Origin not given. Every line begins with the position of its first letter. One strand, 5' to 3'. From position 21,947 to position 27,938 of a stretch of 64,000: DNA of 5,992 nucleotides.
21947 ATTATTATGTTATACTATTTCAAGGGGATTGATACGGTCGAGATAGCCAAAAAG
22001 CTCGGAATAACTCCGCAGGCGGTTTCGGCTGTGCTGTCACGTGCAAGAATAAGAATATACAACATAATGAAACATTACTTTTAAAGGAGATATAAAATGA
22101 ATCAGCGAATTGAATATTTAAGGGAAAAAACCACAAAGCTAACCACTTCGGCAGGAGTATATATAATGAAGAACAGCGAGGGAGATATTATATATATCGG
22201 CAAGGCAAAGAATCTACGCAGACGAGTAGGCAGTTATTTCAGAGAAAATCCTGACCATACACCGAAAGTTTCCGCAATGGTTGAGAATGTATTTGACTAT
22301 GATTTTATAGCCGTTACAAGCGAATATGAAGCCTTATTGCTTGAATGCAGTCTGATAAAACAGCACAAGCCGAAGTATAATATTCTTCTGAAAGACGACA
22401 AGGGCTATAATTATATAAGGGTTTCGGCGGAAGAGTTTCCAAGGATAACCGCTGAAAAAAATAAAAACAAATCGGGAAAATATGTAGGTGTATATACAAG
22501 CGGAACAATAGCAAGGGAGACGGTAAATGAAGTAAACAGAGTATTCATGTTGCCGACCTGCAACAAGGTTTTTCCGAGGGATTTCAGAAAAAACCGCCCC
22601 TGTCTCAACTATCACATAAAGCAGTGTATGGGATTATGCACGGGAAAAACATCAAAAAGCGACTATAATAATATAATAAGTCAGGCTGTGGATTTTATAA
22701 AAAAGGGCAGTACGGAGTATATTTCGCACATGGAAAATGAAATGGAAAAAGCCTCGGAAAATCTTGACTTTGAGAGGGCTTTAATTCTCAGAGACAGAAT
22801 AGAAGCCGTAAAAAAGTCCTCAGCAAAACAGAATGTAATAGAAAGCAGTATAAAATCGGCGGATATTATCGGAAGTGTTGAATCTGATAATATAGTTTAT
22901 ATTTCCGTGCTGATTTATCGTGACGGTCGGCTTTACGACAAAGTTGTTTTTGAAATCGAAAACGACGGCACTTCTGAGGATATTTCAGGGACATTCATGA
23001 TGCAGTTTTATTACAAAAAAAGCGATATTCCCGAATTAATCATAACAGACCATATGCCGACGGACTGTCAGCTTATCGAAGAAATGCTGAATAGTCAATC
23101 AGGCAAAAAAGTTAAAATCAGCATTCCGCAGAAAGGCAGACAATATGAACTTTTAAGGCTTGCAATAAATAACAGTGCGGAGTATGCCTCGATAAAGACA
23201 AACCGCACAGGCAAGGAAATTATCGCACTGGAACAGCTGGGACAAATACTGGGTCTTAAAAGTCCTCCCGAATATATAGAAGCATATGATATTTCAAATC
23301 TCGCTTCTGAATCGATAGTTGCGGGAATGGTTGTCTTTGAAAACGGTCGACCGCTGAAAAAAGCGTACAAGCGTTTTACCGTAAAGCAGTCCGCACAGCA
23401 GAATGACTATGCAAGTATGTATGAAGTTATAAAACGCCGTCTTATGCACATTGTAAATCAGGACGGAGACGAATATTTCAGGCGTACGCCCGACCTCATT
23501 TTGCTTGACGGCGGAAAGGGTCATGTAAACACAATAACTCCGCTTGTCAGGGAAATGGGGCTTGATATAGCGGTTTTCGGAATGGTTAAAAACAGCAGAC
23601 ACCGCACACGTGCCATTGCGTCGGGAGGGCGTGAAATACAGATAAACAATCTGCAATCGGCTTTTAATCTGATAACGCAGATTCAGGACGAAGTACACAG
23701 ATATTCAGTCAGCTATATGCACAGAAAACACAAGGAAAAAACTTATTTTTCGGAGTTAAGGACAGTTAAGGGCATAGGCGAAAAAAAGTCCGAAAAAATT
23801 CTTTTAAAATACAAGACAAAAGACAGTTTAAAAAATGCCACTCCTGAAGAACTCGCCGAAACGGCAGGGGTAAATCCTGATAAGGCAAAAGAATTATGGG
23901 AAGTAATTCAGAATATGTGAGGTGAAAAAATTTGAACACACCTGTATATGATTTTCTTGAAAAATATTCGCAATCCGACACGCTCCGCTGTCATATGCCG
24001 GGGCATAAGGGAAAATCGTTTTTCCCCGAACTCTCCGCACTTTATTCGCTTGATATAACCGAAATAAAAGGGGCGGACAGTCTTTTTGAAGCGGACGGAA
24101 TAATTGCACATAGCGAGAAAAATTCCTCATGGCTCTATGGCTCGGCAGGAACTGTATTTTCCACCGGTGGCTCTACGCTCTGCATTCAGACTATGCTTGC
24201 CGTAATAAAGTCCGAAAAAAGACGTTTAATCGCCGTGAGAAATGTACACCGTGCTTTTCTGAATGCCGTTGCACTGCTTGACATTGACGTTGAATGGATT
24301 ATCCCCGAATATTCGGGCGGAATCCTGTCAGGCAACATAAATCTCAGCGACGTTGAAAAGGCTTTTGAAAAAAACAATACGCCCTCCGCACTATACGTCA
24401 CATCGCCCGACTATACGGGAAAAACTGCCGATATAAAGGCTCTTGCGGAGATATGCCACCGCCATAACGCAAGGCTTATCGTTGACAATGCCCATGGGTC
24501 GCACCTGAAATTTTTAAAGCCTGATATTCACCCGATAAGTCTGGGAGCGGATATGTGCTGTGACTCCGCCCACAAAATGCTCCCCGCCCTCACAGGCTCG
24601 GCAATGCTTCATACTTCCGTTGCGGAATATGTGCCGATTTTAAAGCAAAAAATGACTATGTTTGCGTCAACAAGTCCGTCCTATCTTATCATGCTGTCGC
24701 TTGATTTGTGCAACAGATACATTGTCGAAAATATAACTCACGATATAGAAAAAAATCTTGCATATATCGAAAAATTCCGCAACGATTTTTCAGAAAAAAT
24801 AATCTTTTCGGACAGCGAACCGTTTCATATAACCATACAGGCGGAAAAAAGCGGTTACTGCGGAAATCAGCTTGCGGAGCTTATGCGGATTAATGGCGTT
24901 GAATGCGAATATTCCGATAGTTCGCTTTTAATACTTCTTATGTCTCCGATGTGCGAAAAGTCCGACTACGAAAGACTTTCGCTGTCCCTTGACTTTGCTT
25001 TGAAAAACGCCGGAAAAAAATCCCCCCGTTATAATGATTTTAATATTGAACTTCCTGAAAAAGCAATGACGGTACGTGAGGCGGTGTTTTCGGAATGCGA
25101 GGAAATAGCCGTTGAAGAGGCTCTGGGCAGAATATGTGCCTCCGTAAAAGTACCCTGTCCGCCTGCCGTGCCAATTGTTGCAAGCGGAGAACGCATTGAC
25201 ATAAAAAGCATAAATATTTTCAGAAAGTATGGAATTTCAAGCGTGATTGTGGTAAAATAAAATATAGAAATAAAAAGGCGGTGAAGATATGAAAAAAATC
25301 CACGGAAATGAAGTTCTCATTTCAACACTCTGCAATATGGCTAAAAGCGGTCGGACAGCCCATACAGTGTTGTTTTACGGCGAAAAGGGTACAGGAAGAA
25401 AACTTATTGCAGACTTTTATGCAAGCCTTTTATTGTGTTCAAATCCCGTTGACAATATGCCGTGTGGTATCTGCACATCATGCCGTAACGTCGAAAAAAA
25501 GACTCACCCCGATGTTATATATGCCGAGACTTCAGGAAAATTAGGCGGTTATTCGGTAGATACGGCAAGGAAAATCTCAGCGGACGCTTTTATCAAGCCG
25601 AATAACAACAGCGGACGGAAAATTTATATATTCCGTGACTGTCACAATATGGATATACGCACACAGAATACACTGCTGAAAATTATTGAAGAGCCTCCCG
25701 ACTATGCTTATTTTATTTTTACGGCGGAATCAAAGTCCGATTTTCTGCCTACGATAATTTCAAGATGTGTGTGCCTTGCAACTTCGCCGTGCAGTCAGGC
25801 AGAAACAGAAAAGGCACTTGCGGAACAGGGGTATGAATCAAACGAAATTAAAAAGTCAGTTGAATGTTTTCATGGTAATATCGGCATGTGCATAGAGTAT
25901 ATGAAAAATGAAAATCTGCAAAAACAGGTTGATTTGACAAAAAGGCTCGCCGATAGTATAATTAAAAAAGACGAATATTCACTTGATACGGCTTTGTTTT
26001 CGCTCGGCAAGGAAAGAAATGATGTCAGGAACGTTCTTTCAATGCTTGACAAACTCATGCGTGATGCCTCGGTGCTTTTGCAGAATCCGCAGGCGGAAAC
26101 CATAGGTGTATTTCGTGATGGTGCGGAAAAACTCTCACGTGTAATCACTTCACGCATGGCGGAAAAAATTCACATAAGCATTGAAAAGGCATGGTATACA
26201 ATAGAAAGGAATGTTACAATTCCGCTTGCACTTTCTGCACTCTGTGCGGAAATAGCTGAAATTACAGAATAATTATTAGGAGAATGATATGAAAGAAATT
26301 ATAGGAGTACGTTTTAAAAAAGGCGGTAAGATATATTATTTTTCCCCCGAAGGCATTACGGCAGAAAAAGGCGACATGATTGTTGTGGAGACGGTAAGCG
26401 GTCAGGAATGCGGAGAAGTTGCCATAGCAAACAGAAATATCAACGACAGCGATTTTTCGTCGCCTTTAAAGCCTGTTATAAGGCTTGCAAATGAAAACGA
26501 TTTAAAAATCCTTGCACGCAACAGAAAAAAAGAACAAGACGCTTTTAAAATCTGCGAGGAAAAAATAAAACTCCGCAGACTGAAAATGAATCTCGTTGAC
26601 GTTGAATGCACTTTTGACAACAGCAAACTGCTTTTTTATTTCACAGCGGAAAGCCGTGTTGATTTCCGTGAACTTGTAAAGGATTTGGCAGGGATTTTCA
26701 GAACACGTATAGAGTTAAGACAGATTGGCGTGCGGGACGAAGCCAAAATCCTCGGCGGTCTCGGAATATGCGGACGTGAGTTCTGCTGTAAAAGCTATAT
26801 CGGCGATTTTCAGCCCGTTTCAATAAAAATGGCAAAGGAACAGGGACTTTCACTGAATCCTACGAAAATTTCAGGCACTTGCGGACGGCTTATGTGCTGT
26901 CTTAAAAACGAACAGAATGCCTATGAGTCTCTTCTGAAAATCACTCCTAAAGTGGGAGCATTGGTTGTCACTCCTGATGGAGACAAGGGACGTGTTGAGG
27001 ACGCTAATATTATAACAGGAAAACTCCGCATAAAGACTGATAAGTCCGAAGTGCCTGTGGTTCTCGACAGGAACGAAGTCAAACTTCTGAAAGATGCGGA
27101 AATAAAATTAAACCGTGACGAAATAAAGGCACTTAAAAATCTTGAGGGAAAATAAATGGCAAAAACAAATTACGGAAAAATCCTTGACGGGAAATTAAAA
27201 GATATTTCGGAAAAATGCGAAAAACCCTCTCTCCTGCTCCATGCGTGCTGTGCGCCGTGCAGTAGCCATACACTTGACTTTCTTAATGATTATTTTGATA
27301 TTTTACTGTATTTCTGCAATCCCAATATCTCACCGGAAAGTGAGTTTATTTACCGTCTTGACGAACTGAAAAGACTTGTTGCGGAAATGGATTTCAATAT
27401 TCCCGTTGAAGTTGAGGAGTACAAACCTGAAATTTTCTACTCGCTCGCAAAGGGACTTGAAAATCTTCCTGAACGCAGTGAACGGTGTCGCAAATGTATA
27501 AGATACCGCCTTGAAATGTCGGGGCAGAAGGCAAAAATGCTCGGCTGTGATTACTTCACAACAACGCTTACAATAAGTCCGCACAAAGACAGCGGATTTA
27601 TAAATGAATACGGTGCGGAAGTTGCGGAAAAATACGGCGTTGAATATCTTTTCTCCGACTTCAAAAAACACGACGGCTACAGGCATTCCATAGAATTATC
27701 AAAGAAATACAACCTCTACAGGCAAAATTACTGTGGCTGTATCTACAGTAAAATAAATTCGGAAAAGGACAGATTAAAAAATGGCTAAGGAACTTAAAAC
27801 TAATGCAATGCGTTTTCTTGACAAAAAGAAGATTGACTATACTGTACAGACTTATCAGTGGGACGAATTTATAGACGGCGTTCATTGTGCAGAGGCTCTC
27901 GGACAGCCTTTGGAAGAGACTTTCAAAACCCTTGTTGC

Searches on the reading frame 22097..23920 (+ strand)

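Call 53: search_protein_families(library=pfam, proteins=[window:22097-23920:+], max_evalue=0.0001)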
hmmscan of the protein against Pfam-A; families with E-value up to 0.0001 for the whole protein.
window:22097-23920:+ (607 aa): 5 families
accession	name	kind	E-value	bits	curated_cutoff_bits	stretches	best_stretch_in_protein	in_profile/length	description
PF08459.17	UvrC_RNaseH_dom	-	2.1e-47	161.4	22.3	1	383-538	2-159/159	UvrC RNAse H endonuclease domain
PF22920.2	UvrC_RNaseH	-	1.7e-23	83.2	24.3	1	255-363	2-112/116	UvrC Ribonuclease H-like domain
PF02151.25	UVR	-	1.9e-11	43.7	21.5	1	207-240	2-35/36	UvrB/uvrC motif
PF01541.30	GIY-YIG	-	5e-11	43.2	22.6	1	19-95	2-78/78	GIY-YIG catalytic domain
PF14520.12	HHH_5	-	5.1e-08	33.7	27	1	551-600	1-51/57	Helix-hairpin-helix domain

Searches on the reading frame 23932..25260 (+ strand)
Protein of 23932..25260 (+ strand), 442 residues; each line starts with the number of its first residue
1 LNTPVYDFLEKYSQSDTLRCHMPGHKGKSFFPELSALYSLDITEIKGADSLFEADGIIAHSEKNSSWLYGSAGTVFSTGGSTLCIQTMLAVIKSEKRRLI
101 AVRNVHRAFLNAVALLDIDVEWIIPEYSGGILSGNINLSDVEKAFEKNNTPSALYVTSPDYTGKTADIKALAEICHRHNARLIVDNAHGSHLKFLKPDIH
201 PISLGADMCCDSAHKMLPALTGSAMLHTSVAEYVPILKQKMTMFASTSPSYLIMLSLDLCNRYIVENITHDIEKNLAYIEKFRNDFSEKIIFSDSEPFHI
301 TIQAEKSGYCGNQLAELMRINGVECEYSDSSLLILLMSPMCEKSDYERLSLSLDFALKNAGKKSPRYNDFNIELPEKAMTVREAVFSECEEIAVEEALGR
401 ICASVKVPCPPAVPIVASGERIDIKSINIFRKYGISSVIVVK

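Call 53: search_protein_families(library=pfam, proteins=[window:23932-25260:+], max_evalue=0.0001)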
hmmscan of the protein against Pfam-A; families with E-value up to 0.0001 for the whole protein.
window:23932-25260:+ (442 aa): 6 families
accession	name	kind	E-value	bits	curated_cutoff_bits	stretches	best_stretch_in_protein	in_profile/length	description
PF01276.26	OKR_DC_1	-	5.6e-32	111.4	27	1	3-288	1-316/417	Orn/Lys/Arg decarboxylase, major domain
PF03711.20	OKR_DC_1_C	-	1.3e-07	32.4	24.2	1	375-425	45-99/132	Orn/Lys/Arg decarboxylase, C-terminal domain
PF05889.19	SepSecS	-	1.9e-06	27.3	21.1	1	78-259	84-267/389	O-phosphoseryl-tRNA(Sec) selenium transferase, SepSecS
PF01053.26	Cys_Met_Meta_PP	-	1.9e-06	27.2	27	1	137-217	126-200/381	Cys/Met metabolism PLP-dependent enzyme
PF00266.25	Aminotran_5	-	2.9e-06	26.9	21.5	1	75-217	65-203/371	Aminotransferase class-V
PF00155.27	Aminotran_1_2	-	9.5e-05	22.2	19.7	0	71-189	65-189/361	Aminotransferase class I and II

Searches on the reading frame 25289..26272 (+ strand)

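Call 53: search_protein_families(library=pfam, proteins=[window:25289-26272:+], max_evalue=0.0001)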
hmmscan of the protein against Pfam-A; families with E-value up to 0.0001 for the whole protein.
window:25289-26272:+ (327 aa): 1 family
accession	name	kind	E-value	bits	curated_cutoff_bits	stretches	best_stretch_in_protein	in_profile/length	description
PF13177.12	DNA_pol3_delta2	-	2.6e-41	141.8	27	1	8-164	3-156/161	DNA polymerase III, delta subunit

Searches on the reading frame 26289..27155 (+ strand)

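Call 53: search_protein_families(library=pfam, proteins=[window:26289-27155:+], max_evalue=0.0001)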
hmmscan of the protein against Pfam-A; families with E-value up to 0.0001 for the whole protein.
window:26289-27155:+ (288 aa): 1 family
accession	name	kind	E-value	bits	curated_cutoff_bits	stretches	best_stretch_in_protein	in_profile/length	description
PF04468.17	PSP1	-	1e-36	125.5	27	1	61-146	1-86/86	PSP1 C-terminal conserved region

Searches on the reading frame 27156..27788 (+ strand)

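Call 53: search_protein_families(library=pfam, proteins=[window:27156-27788:+], max_evalue=0.0001)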
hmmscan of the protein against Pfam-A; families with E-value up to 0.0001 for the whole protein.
window:27156-27788:+ (210 aa): 1 family
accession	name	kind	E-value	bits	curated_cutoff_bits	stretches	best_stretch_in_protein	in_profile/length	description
PF02677.20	QueH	-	1.2e-64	218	23.5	1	26-199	1-173/175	Epoxyqueuosine reductase QueH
